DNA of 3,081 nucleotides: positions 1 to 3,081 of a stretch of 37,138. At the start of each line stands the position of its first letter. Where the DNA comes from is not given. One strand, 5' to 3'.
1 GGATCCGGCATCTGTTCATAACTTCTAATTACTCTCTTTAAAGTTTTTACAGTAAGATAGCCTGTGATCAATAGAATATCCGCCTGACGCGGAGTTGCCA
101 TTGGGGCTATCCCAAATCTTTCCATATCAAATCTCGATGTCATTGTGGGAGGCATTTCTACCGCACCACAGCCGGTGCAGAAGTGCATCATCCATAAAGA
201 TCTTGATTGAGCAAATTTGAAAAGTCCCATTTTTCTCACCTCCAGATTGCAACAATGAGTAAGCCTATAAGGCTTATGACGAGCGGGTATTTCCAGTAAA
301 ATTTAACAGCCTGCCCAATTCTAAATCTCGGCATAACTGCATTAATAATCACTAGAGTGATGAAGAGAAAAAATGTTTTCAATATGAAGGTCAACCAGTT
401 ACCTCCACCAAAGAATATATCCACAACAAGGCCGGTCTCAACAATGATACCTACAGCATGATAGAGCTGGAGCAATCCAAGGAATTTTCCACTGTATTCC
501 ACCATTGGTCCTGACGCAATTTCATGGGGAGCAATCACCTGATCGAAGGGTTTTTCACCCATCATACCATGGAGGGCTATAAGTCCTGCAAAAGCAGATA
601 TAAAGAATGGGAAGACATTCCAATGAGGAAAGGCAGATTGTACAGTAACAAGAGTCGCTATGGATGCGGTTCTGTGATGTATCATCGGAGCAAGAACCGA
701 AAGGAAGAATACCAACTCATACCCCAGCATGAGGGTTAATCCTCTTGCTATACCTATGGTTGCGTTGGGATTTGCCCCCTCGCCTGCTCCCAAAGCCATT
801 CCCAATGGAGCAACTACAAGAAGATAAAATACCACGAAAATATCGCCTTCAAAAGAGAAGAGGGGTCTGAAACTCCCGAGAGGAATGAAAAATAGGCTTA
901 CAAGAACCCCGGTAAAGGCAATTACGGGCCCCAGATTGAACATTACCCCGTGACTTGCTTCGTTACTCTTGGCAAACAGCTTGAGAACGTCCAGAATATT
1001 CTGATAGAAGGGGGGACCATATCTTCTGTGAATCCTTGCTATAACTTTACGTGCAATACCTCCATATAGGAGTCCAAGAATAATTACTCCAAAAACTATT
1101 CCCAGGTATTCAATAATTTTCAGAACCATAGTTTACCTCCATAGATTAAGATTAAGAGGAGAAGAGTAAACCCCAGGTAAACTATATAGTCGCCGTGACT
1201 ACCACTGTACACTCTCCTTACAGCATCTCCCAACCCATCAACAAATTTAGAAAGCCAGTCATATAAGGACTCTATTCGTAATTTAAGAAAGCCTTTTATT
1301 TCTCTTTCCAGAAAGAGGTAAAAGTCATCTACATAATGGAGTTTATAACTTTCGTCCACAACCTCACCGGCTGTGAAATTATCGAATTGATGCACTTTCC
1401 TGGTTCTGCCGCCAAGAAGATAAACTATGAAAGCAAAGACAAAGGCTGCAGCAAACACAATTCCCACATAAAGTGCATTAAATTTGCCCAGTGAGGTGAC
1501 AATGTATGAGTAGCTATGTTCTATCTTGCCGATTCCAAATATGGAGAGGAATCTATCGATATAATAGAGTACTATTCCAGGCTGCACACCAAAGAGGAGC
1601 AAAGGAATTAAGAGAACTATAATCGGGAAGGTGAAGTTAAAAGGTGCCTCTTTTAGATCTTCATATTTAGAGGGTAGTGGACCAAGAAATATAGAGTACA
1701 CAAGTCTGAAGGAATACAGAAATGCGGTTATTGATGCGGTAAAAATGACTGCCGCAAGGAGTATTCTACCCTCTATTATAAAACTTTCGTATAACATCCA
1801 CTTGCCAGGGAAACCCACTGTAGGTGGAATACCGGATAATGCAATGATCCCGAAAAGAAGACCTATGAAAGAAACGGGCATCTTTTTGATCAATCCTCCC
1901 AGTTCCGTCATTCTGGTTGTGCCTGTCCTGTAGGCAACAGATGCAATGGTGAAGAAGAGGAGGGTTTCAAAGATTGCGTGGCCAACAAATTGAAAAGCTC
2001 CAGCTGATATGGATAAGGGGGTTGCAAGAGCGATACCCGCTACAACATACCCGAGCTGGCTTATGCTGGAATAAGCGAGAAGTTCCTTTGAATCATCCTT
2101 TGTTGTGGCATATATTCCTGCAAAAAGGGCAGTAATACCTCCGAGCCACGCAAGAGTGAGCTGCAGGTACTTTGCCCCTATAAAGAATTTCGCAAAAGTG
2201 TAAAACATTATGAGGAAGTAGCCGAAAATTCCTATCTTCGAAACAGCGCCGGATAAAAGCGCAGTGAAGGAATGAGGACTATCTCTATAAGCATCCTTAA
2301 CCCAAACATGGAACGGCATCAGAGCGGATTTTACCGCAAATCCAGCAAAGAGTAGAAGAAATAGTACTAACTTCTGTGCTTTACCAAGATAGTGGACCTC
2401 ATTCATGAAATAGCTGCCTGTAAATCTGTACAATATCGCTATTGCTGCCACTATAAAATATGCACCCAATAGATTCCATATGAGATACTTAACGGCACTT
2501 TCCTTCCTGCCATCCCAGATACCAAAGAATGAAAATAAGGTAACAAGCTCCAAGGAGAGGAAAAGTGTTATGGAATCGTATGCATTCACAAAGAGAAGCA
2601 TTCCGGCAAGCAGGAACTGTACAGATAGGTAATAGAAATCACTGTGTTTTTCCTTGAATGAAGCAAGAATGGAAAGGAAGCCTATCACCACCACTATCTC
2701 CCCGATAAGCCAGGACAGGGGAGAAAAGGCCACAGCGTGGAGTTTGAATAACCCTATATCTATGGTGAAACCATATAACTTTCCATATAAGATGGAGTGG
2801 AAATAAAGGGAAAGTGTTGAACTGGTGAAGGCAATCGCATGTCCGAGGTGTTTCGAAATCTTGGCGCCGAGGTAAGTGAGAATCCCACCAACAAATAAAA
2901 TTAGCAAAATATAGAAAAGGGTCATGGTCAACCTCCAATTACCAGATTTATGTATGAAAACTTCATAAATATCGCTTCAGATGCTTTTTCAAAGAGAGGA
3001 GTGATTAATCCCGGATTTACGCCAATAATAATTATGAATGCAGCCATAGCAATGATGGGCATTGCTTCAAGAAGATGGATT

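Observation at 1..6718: Mrp-antiporter/complex-I-like operon in the exact Mbx/MBS gene order in a bacterial context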

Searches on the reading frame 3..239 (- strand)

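Call 3: search_protein_families(library=pfam, proteins=[window:3-239:-])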
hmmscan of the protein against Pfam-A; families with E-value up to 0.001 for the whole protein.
window:3-239:- (79 aa): 1 family
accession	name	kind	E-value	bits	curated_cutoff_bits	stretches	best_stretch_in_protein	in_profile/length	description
PF01058.29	Oxidored_q6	-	1.6e-06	28.3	27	1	21-78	1-66/128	NADH ubiquinone oxidoreductase, 20 Kd subunit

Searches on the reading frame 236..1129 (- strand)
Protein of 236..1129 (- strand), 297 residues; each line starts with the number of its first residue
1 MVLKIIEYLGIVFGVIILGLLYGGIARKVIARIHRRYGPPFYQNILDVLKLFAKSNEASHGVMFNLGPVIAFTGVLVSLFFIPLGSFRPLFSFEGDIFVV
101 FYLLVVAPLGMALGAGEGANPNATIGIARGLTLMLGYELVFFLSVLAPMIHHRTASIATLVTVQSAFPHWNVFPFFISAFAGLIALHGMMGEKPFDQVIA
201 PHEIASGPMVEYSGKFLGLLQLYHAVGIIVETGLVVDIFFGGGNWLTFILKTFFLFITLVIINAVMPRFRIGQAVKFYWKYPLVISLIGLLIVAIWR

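Call 3: search_protein_families(library=pfam, proteins=[window:236-1129:-])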
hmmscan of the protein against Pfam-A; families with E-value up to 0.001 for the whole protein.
window:236-1129:- (297 aa): 1 family
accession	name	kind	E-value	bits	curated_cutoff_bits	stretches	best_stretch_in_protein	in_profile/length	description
PF00146.26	NADHdh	-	1.2e-61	209.1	27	1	8-294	3-298/298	NADH dehydrogenase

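Call 51: search_solved_structures(query=window:236-1129:-, max_evalue=1e-10, show_alignments=1)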
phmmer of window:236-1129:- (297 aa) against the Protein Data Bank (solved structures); distinct sequences matched with E-value up to 1e-10: 18.
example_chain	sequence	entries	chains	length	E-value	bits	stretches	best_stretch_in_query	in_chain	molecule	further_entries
6u8y_M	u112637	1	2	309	1.6e-52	182.1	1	9-293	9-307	NADH dehydrogenase subunit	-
6cfw_M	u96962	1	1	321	1.6e-30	109.9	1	7-295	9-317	Mbh13 NADH dehydrogenase subunit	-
7nyh_H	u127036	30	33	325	3.3e-26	95.7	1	3-294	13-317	NADH-quinone oxidoreductase subunit H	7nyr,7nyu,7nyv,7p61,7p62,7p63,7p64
7eu3_A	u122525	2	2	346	2.9e-19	72.9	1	5-256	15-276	NAD(P)H-quinone oxidoreductase subunit 1, chloroplastic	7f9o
9grx_A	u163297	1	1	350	8.1e-19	71.4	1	6-250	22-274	NAD(P)H-quinone oxidoreductase subunit 1, chloroplastic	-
7wff_A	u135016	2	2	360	5.9e-18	68.6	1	8-245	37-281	NAD(P)H-quinone oxidoreductase subunit 1, chloroplastic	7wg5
7z0s_D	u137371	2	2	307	2.1e-16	63.5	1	18-266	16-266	Formate hydrogenlyase subunit 4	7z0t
6nbq_A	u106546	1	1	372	4.3e-16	62.5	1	18-245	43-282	NdhA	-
6hum_A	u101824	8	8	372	5e-16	62.3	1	18-244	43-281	NAD(P)H-quinone oxidoreductase subunit 1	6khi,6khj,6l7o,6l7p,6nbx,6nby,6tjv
5gpn_e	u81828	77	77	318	4.2e-15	59.2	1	6-287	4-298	NADH-ubiquinone oxidoreductase chain 1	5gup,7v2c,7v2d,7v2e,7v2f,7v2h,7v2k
5lnk_H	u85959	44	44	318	1.9e-13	53.8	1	9-287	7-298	Mitochondrial complex I, ND1 subunit | NADH-ubiquinone oxidoreductase chain 1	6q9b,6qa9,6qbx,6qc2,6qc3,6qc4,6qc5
8ud1_1H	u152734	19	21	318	2.3e-13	53.6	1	6-287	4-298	NADH-ubiquinone oxidoreductase chain 1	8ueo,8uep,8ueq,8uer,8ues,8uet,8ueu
9w2u_H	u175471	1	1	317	2.5e-12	50.1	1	13-287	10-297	NADH-ubiquinone oxidoreductase chain 1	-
5lc5_H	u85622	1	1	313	2.6e-12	50.1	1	13-287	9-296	NADH-ubiquinone oxidoreductase chain 1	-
5ldw_H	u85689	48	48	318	3.1e-12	49.8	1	12-287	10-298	NADH-ubiquinone oxidoreductase chain 1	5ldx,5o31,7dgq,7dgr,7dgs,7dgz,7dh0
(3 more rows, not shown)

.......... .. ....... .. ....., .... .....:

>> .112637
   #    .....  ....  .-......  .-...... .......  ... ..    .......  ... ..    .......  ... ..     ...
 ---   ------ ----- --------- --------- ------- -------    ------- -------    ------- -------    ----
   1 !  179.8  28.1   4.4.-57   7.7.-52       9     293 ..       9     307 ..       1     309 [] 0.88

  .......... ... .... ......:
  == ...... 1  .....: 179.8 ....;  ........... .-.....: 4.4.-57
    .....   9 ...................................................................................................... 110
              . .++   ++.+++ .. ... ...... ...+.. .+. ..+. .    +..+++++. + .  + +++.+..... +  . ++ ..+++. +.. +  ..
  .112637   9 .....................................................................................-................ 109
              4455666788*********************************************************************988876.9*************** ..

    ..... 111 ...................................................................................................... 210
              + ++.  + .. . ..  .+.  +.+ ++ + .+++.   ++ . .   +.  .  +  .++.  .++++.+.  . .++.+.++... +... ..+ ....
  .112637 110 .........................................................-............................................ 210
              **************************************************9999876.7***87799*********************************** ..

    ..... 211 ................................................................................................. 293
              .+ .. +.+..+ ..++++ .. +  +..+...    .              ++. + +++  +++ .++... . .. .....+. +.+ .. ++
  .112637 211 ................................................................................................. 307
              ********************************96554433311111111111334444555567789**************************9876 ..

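Call 62: search_protein_families(library=ncbifam, proteins=[window:236-1129:-], max_evalue=1e-10)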
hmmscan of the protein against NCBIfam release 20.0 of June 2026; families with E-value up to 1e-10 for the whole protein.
window:236-1129:- (297 aa): 7 families
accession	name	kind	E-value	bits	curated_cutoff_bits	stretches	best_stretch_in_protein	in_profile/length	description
NF004741.0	PRK06076.1-2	equivalog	9.1e-42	143.4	305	1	7-296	28-332/337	NADH-quinone oxidoreductase subunit NuoH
NF004740.0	PRK06076.1-1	equivalog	1e-29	104.1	399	1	2-294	12-317/325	NADH-quinone oxidoreductase subunit NuoH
NF040610.1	F420_dehyd_FpoH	exception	9e-24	84.4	475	1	9-292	17-331/339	F420H2 dehydrogenase subunit FpoH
NF004744.0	PRK06076.1-5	equivalog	6.3e-19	68.3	542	1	9-244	39-281/372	NADH-quinone oxidoreductase subunit NuoH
NF004745.0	PRK06076.1-6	equivalog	1.7e-17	63.7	450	1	9-296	20-332/341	NADH-quinone oxidoreductase subunit NuoH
NF004743.0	PRK06076.1-4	equivalog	7.5e-15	54.7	494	1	5-297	17-342/433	NADH-quinone oxidoreductase subunit NuoH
NF004742.0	PRK06076.1-3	equivalog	9.4e-13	48.1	531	1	4-296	24-347/356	NADH-quinone oxidoreductase subunit NuoH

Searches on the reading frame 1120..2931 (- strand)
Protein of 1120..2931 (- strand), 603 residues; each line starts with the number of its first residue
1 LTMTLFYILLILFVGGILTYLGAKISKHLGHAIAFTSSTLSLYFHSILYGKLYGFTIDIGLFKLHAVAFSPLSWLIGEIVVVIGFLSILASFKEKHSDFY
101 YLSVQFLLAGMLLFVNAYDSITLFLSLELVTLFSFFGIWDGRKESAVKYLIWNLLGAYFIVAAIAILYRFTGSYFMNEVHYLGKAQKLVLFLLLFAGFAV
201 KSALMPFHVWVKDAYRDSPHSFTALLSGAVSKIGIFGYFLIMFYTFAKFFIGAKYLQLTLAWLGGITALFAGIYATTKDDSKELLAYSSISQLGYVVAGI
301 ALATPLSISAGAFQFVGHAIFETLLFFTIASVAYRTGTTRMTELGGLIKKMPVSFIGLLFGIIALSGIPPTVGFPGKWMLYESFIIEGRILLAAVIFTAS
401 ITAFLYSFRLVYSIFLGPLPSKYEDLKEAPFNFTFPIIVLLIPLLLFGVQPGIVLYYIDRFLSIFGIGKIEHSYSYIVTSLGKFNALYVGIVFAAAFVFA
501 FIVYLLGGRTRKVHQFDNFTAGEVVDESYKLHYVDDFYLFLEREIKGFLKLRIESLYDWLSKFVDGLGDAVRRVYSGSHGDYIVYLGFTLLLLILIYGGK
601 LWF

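Call 3: search_protein_families(library=pfam, proteins=[window:1120-2931:-])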
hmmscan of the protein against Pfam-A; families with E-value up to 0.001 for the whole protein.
window:1120-2931:- (603 aa): 1 family
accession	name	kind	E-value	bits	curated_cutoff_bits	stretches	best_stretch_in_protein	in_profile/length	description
PF00361.26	Proton_antipo_M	-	3.4e-51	174.6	21.5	1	118-401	2-293/294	NADH:quinone oxidoreductase/Mrp antiporter, TM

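Call 50: search_solved_structures(query=window:1120-2931:-, max_evalue=1e-10, show_alignments=1)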
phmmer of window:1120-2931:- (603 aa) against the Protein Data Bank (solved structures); distinct sequences matched with E-value up to 1e-10: 80 (the best 60 are shown).
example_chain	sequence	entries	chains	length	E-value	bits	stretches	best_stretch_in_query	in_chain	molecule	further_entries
6u8y_X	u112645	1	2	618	1.5e-89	305.1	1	7-595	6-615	NADH dehydrogenase subunit M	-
6cfw_H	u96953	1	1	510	1.1e-36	130.5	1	77-452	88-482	Monovalent cation/H+ antiporter subunit D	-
6u8y_H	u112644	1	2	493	8e-34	121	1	78-451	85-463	NADH dehydrogenase subunit N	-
7d3u_A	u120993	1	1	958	1.5e-31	113.6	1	76-443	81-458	Monovalent Na+/H+ antiporter subunit A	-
8qby_M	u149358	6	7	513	9.4e-30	107.6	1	85-454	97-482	NADH dehydrogenase subunit M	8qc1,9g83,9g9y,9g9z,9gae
6hum_F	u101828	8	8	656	4.7e-29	105.3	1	66-507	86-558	NADH dehydrogenase subunit 5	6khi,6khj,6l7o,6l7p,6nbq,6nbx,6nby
6tjv_D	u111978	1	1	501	2.8e-28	102.7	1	79-455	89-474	NADH dehydrogenase subunit 4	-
7d3u_D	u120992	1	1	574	1.4e-27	100.4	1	93-426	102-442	Monovalent Na+/H+ antiporter subunit D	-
7qru_D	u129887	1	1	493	2.5e-27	99.6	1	55-447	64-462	Na+/H+ antiporter subunit D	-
6hum_D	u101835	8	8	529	4.2e-27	98.9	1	74-458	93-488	NAD(P)H-quinone oxidoreductase chain 4 1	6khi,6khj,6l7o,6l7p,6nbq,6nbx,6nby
8e9g_N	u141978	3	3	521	1.9e-26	96.7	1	104-426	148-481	NADH-quinone oxidoreductase subunit N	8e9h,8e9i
6z16_D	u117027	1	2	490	2e-25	93.3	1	80-451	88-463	Multisubunit Na+/H+ antiporter, D subunit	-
5gpn_j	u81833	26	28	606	2.7e-25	92.9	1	99-443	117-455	NADH-ubiquinone oxidoreductase chain 5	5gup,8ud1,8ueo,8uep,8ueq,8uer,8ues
7z0s_C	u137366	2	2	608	3.7e-25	92.4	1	65-450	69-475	Formate hydrogenlyase subunit 3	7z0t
7v2d_l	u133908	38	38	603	4.5e-25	92.1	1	99-443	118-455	NADH-ubiquinone oxidoreductase chain 5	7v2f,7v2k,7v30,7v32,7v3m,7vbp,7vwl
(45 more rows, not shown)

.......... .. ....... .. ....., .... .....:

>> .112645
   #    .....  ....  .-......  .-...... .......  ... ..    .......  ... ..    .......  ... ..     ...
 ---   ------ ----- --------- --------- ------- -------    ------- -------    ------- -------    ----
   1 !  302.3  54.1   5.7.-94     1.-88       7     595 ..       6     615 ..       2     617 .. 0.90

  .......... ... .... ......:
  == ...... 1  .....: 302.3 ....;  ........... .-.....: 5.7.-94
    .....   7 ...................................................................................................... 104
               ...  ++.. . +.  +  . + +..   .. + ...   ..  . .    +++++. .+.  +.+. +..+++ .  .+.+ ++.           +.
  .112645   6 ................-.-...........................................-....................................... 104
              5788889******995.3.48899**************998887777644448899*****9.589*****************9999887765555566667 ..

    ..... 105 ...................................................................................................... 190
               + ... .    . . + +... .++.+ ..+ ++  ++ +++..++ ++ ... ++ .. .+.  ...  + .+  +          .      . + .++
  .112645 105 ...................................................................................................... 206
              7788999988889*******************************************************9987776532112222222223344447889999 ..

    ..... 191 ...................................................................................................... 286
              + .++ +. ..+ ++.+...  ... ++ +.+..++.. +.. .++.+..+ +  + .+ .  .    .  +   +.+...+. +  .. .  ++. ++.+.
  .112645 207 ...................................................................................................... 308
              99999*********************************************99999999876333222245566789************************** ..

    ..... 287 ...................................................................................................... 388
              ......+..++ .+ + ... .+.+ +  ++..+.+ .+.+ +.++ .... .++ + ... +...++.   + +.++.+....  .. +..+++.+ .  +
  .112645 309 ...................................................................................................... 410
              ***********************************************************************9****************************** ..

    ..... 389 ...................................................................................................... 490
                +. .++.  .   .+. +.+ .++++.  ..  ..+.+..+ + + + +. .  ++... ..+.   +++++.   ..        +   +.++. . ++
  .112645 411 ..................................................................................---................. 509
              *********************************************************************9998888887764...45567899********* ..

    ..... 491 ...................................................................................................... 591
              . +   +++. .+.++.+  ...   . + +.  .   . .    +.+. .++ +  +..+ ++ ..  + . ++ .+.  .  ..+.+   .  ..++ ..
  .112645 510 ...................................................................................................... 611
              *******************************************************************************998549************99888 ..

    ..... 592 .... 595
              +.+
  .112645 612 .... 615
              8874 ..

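Call 62: search_protein_families(library=ncbifam, proteins=[window:1120-2931:-], max_evalue=1e-10)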
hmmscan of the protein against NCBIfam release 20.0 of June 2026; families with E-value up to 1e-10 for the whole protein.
window:1120-2931:- (603 aa): 71 families (the best 25 are shown)
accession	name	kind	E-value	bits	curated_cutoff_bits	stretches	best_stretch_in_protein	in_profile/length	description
NF006419.0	PRK08668.1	equivalog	1e-137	460.5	617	1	3-595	2-610/613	NADH dehydrogenase subunit M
NF009310.0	PRK12668.1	equivalog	5.2e-51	174.1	564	1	8-457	9-440/584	Na(+)/H(+) antiporter subunit D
TIGR01972.1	NDH_I_M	subfamily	9.8e-50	169.6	263.8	1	81-459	88-476/486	NADH-quinone oxidoreductase subunit M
NF009290.0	PRK12650.1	equivalog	3.3e-49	167.6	980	1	66-464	83-481/966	DUF4040 family protein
NF006240.0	PRK08376.1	subfamily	8.9e-49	166.8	662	1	69-456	91-497/521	putative monovalent cation/H+ antiporter subunit D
NF005086.0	PRK06521.1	equivalog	5e-47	160.7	667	1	77-504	90-546/669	hydrogenase 4 subunit B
NF004920.0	PRK06277.1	equivalog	1.1e-45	156.4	578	1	54-462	55-472/478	energy conserving hydrogenase EhbF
NF009306.0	PRK12663.1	equivalog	1.1e-45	156.4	542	1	69-458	78-474/498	Na+/H+ antiporter subunit D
NF005141.0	PRK06590.1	equivalog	3.1e-44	151.9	556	1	20-595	21-607/615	NADH-quinone oxidoreductase subunit L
TIGR01770.1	NDH_I_N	subfamily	8.8e-44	150.3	332.6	1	5-454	10-471/472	NADH-quinone oxidoreductase subunit NuoN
NF006236.0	PRK08375.1-1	equivalog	3.8e-43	148.2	663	1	70-461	89-491/493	putative monovalent cation/H+ antiporter subunit D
NF006241.0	PRK08377.1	equivalog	1e-42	146.8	645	1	70-459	77-471/494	NADH dehydrogenase subunit N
TIGR01974.1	NDH_I_L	subfamily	1.5e-40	139.8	407.5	1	64-595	80-627/630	NADH-quinone oxidoreductase subunit L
NF005818.0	PRK07691.1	equivalog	6.7e-40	137.5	586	1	72-459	85-477/496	Na+/H+ antiporter subunit D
NF009287.0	PRK12647.1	equivalog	9.7e-39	133.5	937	1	72-458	77-474/773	putative monovalent cation/H+ antiporter subunit A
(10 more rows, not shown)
